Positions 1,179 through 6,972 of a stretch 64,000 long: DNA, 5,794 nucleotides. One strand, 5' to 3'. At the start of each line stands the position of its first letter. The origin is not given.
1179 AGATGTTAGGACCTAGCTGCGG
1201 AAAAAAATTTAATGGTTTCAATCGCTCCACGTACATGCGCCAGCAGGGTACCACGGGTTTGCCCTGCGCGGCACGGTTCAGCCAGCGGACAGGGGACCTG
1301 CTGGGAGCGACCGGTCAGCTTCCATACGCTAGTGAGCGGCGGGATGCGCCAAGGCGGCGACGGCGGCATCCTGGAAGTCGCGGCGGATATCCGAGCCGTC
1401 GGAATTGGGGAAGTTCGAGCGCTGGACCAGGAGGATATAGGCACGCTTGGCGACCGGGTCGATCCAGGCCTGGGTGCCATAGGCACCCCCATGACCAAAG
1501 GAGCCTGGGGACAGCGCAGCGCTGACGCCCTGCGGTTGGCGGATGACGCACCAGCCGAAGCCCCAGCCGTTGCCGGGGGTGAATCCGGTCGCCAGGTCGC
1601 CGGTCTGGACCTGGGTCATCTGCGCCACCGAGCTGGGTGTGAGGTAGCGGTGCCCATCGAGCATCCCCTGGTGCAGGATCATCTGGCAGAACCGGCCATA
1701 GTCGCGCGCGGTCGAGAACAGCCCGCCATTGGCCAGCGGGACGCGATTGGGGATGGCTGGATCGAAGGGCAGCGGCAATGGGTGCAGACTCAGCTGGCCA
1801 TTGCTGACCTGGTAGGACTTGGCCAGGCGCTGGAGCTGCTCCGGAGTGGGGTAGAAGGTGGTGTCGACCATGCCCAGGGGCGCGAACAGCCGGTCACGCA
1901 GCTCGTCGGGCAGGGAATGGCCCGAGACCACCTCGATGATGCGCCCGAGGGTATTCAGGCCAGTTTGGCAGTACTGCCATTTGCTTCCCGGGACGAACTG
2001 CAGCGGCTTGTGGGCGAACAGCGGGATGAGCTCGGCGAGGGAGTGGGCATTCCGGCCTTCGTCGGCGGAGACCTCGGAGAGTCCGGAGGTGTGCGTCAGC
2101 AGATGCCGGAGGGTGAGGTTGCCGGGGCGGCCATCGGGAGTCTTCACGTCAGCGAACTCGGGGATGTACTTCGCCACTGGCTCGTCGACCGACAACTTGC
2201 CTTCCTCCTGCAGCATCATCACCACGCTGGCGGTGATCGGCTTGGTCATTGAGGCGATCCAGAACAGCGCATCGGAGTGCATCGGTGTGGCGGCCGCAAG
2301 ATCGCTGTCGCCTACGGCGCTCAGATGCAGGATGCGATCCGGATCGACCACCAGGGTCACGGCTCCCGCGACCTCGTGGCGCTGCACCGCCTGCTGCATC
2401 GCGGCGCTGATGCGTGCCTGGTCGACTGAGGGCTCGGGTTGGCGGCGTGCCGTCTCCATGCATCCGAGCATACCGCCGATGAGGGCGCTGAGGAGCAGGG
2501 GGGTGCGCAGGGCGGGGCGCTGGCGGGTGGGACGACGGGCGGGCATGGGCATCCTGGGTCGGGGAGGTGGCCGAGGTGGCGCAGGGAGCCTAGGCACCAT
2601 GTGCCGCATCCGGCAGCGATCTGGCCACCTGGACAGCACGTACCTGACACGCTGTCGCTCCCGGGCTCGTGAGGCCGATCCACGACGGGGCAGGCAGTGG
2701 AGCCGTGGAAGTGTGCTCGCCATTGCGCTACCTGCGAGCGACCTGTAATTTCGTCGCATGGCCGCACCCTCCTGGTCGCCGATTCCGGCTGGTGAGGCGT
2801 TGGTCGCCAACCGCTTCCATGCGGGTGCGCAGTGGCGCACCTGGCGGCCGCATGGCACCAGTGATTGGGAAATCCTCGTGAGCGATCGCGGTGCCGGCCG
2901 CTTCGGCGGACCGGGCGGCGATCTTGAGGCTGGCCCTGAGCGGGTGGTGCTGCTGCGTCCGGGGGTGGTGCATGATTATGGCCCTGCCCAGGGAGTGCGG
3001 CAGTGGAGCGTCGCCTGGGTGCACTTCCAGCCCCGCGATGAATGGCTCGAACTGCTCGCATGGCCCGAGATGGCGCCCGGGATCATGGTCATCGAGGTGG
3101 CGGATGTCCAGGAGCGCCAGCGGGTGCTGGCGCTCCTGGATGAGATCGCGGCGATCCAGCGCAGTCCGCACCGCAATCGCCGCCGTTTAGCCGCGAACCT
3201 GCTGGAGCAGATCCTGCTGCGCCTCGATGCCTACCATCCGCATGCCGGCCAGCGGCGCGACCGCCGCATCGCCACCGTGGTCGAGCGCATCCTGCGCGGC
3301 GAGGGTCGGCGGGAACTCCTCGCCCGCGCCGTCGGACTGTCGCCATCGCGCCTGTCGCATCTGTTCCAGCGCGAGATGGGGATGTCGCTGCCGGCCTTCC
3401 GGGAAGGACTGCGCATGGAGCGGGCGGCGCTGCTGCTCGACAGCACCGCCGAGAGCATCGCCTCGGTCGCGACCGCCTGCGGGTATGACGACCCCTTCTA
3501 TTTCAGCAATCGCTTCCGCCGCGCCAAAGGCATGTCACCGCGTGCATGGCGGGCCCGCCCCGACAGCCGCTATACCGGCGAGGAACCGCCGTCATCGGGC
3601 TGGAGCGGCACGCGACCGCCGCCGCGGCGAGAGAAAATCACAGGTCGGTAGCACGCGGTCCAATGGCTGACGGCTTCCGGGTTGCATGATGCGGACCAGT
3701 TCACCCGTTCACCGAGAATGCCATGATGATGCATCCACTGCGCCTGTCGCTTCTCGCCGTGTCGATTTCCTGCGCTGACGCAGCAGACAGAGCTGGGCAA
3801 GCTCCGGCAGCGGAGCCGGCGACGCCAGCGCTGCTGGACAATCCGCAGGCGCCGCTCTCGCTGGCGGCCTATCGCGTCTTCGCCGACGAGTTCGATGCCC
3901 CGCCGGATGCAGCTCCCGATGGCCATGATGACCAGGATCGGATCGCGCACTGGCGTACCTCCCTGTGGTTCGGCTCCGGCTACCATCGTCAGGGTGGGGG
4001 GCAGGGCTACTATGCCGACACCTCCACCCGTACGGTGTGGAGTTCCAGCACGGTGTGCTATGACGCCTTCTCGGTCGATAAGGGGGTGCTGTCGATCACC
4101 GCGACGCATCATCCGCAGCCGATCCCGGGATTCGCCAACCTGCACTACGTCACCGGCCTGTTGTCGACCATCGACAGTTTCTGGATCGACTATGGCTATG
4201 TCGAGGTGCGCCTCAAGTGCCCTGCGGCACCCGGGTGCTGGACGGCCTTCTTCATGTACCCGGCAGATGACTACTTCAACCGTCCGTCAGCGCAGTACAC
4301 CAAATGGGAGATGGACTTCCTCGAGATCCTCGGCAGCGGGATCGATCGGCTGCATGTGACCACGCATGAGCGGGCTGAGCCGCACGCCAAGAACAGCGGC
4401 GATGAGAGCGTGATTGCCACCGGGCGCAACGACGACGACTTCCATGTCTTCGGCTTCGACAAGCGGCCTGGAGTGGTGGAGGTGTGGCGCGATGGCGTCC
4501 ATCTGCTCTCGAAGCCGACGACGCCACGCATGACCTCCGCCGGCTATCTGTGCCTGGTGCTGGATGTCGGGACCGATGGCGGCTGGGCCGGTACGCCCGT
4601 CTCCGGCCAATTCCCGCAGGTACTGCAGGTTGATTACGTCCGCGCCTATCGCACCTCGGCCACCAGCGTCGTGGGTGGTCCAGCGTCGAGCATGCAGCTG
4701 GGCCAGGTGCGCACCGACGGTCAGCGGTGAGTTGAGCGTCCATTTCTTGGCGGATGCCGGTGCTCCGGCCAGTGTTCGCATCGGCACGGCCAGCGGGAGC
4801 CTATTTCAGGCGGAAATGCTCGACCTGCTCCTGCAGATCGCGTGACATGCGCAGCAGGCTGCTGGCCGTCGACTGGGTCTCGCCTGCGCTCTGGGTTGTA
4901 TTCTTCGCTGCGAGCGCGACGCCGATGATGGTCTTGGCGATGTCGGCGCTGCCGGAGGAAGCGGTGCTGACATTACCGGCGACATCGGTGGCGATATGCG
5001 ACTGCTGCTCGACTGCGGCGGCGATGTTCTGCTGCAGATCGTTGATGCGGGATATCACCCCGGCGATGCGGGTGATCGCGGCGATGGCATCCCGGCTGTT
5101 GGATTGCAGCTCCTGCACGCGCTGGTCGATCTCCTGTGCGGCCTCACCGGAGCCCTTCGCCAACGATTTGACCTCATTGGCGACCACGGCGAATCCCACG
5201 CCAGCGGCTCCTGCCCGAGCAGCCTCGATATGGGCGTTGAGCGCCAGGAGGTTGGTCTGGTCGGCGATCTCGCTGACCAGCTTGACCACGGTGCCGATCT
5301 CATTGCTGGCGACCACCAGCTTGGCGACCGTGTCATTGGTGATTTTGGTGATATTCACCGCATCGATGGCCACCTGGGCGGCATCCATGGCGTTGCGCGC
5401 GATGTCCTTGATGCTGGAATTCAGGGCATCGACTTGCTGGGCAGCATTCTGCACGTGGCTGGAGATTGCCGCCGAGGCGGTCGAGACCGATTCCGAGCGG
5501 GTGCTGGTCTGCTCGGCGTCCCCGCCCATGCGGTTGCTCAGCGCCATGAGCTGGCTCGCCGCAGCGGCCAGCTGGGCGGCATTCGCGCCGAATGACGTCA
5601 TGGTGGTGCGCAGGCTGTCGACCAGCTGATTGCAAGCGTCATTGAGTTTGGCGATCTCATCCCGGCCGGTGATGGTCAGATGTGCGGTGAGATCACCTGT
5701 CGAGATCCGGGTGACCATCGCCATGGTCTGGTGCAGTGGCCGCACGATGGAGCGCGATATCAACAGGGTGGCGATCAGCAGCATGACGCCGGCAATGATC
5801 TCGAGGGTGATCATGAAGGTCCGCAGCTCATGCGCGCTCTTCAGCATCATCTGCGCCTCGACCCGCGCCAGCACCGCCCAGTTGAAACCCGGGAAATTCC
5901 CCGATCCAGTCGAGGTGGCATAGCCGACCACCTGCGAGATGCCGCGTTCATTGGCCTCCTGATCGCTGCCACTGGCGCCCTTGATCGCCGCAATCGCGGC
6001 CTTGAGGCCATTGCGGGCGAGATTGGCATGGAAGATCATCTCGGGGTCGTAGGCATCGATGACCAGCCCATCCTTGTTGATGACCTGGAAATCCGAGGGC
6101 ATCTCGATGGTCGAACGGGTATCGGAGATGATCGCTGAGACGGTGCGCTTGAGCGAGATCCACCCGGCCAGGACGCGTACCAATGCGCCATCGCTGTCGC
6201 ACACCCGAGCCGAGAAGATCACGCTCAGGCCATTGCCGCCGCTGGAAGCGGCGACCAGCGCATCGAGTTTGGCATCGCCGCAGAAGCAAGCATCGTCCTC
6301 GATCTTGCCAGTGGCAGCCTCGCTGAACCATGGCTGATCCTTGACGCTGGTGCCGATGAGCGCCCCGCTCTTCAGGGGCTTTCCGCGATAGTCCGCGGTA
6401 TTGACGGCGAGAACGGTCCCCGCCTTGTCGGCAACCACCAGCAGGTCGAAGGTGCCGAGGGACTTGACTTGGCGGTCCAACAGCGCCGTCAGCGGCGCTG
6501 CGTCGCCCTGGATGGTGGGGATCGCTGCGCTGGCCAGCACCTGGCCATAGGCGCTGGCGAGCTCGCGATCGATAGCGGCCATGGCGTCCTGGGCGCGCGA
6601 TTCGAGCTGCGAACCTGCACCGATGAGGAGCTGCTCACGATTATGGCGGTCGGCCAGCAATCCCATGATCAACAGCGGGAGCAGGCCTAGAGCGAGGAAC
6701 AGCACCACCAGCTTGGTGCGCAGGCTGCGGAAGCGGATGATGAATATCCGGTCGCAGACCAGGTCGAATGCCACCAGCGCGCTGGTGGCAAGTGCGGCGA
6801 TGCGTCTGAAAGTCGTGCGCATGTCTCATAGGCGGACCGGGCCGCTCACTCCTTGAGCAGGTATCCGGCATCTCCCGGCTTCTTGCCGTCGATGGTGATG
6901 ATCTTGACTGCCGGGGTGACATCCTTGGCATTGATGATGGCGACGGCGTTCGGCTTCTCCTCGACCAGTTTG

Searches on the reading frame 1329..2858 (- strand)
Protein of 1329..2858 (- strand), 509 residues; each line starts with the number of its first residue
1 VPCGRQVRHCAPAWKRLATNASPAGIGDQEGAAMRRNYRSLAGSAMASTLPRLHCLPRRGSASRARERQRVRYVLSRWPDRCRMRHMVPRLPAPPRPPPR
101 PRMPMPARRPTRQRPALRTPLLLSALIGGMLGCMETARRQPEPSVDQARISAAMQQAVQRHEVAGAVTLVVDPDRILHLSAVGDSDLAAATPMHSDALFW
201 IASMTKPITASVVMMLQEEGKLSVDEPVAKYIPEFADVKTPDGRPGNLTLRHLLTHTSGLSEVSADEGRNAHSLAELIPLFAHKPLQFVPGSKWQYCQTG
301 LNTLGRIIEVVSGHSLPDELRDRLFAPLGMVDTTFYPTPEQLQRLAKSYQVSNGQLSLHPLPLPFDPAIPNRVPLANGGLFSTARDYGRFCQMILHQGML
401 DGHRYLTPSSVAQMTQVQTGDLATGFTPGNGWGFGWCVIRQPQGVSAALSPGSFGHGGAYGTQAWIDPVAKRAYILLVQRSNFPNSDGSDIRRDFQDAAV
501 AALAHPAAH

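Call 11: search_protein_families(library=pfam, proteins=[window:1329-2858:-], max_evalue=0.001)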
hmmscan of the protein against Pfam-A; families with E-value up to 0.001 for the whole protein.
window:1329-2858:- (509 aa): 1 family
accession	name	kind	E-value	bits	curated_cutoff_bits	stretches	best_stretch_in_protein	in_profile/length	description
PF00144.29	Beta-lactamase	-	7.6e-74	249.3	27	1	152-496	3-326/329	Beta-lactamase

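Call 92: find_encoding_contigs(protein=window:1329-2858:-, flank=10000, max_places=1)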
Protein window:1329-2858:- (509 aa): no gene with exactly this product is on record in the collection.

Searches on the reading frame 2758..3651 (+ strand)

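Call 11: search_protein_families(library=pfam, proteins=[window:2758-3651:+], max_evalue=0.001)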
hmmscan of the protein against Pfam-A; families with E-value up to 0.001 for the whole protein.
window:2758-3651:+ (297 aa): 3 families
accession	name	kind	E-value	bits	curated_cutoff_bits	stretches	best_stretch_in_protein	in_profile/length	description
PF12833.13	HTH_18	-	4.6e-23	81.7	33.6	1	188-267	1-80/80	Helix-turn-helix domain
PF00165.29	HTH_AraC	-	9.8e-18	64.3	26.6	2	228-265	2-41/42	Bacterial regulatory helix-turn-helix proteins, AraC family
PF02311.25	AraC_binding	-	6.3e-15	55.5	21.1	1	20-149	7-131/135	AraC-like ligand binding domain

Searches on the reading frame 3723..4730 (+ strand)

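Call 11: search_protein_families(library=pfam, proteins=[window:3723-4730:+], max_evalue=0.001)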
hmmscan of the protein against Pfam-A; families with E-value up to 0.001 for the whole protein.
window:3723-4730:+ (335 aa): 1 family
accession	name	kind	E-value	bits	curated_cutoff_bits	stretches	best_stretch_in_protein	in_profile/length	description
PF00722.28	Glyco_hydro_16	-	2.3e-08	34.2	22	1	122-253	21-124/175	Glycosyl hydrolases family 16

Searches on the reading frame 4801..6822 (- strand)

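Call 11: search_protein_families(library=pfam, proteins=[window:4801-6822:-], max_evalue=0.001)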
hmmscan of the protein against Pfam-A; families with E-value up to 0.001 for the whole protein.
window:4801-6822:- (673 aa): 3 families
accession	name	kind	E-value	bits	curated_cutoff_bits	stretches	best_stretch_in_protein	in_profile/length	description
PF00015.26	MCPsignal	-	1.2e-25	90.8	34.6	1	478-642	7-168/172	Methyl-accepting chemotaxis protein (MCP) signalling domain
PF00672.30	HAMP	-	8.4e-12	45.7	25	1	354-405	1-52/53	HAMP domain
PF18947.5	HAMP_2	-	6.1e-05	23.3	24.3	1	358-405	19-66/67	HAMP domain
